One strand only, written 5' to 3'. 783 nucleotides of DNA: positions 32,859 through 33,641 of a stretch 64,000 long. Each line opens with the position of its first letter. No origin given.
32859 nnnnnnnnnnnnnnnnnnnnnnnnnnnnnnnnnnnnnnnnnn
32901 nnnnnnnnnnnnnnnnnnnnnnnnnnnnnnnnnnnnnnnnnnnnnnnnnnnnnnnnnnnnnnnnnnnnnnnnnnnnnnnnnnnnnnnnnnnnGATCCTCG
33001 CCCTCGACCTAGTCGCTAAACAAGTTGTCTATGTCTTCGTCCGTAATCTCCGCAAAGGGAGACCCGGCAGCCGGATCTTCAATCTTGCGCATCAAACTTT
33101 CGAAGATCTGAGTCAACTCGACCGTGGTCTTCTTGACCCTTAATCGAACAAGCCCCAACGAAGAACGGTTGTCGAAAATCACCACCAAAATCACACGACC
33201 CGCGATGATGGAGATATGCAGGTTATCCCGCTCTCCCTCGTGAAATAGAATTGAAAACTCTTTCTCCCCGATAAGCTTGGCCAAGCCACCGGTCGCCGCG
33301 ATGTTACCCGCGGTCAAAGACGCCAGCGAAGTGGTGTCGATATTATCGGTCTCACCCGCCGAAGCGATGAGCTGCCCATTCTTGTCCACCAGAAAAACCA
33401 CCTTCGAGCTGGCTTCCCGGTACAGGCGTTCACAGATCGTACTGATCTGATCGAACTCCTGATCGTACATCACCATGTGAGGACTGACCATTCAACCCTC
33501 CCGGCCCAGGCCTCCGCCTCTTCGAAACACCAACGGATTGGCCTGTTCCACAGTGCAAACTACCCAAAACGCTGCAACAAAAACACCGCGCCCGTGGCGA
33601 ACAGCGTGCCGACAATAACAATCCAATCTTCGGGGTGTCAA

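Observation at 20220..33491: mglBA sits at the head of one co-directional cluster with an Agl/Glt-core-like envelope motor (TPR, TPR, small TM / TolQ-TolR-TolR / TonB-C-like)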

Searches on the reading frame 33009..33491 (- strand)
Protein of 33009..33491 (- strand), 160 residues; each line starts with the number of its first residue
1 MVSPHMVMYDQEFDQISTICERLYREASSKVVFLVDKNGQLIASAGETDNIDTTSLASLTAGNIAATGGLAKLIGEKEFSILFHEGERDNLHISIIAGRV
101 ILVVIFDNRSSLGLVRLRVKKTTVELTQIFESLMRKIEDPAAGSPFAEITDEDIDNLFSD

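Call 4: search_protein_families(library=pfam, proteins=[window:33009-33491:-], max_evalue=0.01)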
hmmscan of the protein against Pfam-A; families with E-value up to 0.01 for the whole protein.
window:33009-33491:- (160 aa): 1 family
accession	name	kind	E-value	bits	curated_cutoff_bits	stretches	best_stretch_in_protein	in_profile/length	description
PF03259.23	Robl_LC7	-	8.3e-14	51.5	23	1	18-106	4-91/91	Roadblock/LC7 domain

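Call 6: search_protein_families(library=ncbifam, proteins=[window:33009-33491:-], max_evalue=0.01)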
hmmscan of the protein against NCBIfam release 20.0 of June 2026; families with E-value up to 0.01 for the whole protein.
window:33009-33491:- (160 aa): 1 family
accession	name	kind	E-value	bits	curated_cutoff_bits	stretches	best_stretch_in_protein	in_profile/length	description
NF052242.1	GTPaseActivMglBThm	equivalog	3.8e-26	92.1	200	1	1-158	1-160/161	GTPase-activating protein MglB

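Call 11: search_solved_structures(query=window:33009-33491:-, show_alignments=1)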
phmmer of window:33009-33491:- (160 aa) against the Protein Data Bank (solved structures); distinct sequences matched with E-value up to 0.001: 8.
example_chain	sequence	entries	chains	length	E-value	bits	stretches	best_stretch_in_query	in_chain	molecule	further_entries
6h5b_B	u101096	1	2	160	1e-69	236.3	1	5-160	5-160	MglB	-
6hjm_A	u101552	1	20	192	2.2e-69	235.2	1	5-160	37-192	MglB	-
6izw_B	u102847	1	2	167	3.3e-69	234.6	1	5-160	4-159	Gliding motility protein MglB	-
1j3w_A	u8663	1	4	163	1.2e-18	70.7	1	1-151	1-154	Giding protein-mglB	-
3t1r_A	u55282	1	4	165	1.2e-17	67.4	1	1-151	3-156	Gliding protein MglB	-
3t1s_A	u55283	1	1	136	1.1e-15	61.1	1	6-133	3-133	Gliding protein MglB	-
3t1x_A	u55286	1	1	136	1.6e-15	60.6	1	6-133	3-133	Gliding protein MglB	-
3t12_B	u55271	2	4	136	1.8e-14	57.2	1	6-132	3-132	Gliding protein MglB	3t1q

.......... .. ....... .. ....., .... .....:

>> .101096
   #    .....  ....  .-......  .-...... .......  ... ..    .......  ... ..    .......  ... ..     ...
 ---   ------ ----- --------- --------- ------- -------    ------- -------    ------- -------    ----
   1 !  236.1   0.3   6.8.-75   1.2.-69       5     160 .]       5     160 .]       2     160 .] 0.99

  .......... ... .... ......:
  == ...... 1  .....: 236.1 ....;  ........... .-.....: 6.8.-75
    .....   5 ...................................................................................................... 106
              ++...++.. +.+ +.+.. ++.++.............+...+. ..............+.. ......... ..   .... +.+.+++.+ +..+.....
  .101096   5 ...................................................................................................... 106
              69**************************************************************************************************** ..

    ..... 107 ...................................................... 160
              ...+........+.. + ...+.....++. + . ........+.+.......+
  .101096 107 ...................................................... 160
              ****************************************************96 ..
